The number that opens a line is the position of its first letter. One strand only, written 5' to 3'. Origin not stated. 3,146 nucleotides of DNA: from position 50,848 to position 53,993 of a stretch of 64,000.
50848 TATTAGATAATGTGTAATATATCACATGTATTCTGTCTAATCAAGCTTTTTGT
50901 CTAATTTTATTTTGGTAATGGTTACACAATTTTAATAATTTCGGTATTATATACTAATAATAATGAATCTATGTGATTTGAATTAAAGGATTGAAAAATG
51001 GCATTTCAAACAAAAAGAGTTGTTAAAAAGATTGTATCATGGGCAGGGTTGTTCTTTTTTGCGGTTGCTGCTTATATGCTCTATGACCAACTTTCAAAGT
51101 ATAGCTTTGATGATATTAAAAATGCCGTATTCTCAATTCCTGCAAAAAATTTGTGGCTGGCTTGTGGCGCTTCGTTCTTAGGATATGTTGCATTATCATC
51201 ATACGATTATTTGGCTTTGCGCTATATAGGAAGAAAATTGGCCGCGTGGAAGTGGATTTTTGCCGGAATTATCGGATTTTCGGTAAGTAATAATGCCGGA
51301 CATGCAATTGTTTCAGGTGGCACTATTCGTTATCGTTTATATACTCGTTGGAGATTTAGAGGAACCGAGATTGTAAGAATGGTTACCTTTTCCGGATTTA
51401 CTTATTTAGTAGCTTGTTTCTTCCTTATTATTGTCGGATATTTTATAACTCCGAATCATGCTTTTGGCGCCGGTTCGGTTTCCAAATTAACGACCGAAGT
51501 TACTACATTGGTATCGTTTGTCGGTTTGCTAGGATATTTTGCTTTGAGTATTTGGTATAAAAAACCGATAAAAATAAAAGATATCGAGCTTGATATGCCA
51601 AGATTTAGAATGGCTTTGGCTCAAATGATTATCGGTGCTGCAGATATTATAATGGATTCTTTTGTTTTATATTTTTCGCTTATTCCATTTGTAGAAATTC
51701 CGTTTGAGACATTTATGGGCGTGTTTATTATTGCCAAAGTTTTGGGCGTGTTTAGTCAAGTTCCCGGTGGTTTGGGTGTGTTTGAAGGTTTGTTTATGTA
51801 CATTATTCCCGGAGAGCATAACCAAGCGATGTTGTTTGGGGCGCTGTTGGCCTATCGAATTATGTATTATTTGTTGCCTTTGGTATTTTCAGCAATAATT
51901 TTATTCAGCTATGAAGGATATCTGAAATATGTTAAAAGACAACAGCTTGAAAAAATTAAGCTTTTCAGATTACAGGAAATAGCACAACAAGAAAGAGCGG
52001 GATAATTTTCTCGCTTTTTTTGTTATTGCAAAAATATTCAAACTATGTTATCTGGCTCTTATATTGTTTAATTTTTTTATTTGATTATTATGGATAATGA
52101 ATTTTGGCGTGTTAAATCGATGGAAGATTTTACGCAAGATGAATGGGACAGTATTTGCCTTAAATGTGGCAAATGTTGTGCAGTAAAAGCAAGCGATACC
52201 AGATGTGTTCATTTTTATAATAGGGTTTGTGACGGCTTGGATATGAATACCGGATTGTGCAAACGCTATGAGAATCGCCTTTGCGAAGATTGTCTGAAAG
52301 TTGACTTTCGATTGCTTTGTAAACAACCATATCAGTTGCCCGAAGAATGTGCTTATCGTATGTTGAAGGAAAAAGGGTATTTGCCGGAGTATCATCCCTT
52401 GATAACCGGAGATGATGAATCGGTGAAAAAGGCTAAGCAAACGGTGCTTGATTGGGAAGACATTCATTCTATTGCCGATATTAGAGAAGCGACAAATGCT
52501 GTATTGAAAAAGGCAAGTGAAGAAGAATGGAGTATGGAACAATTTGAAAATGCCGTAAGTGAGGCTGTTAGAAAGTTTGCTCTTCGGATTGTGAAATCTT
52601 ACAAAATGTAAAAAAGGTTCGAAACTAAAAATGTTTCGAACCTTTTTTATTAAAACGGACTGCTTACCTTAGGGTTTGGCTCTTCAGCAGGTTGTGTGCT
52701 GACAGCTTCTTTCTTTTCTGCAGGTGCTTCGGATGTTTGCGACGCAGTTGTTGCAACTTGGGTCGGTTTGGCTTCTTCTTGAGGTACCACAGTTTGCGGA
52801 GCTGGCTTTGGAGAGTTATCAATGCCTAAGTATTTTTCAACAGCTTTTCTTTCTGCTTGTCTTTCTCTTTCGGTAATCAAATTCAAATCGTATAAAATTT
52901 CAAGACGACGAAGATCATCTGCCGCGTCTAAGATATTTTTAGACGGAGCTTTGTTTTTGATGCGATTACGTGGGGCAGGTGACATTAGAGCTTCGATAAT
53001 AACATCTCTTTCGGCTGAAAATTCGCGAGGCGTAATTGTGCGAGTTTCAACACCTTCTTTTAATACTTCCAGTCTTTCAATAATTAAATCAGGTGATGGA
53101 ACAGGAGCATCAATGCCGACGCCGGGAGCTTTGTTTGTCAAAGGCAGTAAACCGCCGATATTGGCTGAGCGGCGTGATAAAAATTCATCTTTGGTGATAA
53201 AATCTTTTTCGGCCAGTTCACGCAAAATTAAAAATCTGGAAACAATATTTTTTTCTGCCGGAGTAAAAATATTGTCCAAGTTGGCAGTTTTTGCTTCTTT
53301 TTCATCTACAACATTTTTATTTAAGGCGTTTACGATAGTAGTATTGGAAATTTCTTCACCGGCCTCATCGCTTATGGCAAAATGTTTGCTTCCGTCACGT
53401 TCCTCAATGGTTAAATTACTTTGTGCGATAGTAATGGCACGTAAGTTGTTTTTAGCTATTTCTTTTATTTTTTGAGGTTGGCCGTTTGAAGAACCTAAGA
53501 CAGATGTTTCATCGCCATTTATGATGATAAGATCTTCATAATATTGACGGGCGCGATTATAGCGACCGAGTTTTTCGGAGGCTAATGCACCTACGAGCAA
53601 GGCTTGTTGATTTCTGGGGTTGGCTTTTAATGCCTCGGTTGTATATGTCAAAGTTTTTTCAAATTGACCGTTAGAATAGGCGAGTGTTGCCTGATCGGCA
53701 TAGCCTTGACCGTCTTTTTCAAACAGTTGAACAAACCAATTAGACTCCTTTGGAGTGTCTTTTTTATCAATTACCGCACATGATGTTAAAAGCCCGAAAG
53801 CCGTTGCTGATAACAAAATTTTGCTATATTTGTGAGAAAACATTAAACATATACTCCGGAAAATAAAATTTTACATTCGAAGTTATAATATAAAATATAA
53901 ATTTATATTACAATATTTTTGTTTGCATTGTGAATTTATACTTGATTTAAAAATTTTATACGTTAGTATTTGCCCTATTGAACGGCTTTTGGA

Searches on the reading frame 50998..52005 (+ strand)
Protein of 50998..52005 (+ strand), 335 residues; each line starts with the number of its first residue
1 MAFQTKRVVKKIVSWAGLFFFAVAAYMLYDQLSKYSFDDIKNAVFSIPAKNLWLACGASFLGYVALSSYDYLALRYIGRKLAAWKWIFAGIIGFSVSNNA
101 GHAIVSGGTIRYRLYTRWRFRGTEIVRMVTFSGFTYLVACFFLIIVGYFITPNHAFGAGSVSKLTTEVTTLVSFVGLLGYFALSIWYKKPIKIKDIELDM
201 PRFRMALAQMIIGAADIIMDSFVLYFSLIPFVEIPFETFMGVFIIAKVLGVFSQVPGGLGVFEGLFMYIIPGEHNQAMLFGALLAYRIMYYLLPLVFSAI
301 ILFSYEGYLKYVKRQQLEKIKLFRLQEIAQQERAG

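Call 74: search_protein_families(library=pfam, proteins=[window:50998-52005:+], max_evalue=0.00001)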
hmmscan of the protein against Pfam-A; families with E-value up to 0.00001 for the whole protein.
window:50998-52005:+ (335 aa): 1 family
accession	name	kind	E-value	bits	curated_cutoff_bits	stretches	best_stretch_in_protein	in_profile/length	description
PF03706.18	LPG_synthase_TM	-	7.5e-08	32.6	33.4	1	15-296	2-300/302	Lysylphosphatidylglycerol synthase TM region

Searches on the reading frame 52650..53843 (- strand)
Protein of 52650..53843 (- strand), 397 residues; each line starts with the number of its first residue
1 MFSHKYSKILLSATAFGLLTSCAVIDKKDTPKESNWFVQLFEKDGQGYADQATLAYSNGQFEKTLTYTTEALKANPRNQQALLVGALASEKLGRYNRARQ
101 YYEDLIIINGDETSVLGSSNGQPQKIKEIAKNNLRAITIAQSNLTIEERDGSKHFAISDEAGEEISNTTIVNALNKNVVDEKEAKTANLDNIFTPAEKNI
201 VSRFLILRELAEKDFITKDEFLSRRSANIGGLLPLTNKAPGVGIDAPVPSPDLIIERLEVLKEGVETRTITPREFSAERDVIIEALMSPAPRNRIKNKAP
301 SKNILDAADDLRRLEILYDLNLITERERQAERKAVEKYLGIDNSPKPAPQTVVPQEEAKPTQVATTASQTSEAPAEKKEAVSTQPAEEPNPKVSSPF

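Call 74: search_protein_families(library=pfam, proteins=[window:52650-53843:-], max_evalue=0.00001)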
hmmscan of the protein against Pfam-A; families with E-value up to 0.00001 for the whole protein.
window:52650-53843:- (397 aa): 1 family
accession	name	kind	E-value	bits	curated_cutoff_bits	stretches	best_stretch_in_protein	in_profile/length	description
PF13432.12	TPR_16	-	4.5e-06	27.4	32.7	1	50-106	2-58/65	Tetratricopeptide repeat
